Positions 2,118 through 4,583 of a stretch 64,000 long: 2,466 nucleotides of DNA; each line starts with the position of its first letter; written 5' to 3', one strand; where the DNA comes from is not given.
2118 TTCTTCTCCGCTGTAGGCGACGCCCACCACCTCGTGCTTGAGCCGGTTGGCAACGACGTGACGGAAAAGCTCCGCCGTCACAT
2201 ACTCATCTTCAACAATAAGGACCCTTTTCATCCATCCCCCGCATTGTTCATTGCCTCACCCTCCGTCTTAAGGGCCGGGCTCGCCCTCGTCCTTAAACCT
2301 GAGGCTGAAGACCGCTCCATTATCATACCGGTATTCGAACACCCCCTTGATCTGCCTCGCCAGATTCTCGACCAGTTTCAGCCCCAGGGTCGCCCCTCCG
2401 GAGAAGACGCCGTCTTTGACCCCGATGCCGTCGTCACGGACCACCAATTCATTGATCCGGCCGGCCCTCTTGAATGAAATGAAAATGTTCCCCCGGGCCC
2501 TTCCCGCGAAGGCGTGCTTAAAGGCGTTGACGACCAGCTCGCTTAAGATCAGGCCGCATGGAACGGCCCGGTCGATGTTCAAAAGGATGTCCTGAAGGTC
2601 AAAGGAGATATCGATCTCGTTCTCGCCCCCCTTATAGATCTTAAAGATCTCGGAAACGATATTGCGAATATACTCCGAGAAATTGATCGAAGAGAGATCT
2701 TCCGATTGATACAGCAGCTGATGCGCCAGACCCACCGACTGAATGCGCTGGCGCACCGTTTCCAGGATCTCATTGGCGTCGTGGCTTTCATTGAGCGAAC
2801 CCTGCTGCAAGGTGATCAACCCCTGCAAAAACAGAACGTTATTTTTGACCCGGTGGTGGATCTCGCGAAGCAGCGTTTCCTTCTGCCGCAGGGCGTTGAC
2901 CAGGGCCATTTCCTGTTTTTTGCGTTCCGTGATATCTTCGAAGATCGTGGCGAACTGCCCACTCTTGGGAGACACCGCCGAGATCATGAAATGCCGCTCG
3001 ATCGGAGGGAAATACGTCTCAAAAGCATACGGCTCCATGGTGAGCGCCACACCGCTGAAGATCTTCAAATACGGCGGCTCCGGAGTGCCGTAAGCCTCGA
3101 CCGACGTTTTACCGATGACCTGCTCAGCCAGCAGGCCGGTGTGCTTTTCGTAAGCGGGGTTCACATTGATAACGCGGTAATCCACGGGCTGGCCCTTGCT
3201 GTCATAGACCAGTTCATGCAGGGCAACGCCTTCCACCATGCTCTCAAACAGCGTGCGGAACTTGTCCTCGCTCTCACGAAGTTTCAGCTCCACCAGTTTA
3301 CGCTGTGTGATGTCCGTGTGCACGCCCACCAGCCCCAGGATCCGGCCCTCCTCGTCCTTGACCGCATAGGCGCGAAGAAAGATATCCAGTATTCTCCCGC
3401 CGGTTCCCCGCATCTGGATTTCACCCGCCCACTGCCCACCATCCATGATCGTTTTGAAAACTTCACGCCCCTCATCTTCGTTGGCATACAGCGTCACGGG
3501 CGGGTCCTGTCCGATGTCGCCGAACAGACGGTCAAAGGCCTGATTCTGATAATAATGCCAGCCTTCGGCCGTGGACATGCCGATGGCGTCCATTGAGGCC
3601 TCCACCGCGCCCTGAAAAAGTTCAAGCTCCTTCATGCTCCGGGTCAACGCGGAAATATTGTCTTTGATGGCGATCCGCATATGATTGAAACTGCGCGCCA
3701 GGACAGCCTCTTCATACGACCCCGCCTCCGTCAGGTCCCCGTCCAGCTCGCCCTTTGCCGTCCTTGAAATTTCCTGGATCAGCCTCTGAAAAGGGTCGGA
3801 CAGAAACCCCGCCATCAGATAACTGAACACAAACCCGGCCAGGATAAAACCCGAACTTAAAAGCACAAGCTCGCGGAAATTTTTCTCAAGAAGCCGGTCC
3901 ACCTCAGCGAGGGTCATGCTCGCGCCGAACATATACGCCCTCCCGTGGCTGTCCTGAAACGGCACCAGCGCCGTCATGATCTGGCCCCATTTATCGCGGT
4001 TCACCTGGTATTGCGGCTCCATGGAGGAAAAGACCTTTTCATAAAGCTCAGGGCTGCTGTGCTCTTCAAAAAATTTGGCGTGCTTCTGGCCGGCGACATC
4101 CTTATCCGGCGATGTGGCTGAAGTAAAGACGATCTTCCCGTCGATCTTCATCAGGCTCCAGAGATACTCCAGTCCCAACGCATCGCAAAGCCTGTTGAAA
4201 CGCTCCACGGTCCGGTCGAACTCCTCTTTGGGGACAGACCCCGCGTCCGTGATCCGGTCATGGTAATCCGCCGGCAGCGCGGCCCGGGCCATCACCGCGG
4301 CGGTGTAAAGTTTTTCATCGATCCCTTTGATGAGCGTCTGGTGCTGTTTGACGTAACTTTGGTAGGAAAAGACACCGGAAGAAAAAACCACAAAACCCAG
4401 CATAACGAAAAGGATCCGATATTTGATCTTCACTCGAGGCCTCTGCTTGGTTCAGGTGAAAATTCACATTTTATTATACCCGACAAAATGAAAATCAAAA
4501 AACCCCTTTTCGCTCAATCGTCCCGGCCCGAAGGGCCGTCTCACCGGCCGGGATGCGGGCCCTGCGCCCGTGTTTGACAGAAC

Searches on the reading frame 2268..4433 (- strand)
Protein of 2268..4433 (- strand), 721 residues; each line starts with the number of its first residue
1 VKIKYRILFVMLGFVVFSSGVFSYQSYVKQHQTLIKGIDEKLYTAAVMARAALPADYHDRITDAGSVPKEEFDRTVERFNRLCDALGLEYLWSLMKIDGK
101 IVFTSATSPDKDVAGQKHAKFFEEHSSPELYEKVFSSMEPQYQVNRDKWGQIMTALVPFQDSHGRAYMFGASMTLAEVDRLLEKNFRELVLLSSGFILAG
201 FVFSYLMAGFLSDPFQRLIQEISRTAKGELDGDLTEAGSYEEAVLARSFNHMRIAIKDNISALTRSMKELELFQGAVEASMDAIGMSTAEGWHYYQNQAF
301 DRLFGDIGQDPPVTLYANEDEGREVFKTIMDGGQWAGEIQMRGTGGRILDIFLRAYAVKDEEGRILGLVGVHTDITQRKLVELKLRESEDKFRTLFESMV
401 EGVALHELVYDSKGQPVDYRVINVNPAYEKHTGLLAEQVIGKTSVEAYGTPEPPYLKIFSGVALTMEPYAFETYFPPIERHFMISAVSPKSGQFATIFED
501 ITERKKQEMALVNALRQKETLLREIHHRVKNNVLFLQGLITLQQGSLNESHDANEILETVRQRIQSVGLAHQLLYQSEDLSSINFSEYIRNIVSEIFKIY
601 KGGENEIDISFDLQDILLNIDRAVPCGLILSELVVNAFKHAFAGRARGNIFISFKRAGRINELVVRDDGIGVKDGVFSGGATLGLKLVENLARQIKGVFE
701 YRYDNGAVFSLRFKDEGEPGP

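Call 46: search_protein_families(library=pfam, proteins=[window:2268-4433:-], max_evalue=0.00001)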
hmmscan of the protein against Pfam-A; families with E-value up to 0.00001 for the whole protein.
window:2268-4433:- (721 aa): 6 families
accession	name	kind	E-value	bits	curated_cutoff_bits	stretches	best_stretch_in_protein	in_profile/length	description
PF07568.18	HisKA_2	-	2.2e-20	72.9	22.3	1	524-600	1-76/76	Histidine kinase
PF13426.13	PAS_9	-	3.1e-11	43.9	27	1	283-377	3-103/103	PAS domain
PF02518.31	HATPase_c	-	3.5e-09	37.5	26.4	1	628-715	8-109/111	Histidine kinase-, DNA gyrase B-, and HSP90-like ATPase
PF08448.16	PAS_4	-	1.8e-08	35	23.1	0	418-505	14-109/110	PAS fold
PF00989.32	PAS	-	5.2e-08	33.3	22.6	0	420-449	22-51/113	PAS fold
PF07536.20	HWE_HK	-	5.3e-07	30.7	22.8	1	524-591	1-64/83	HWE histidine kinase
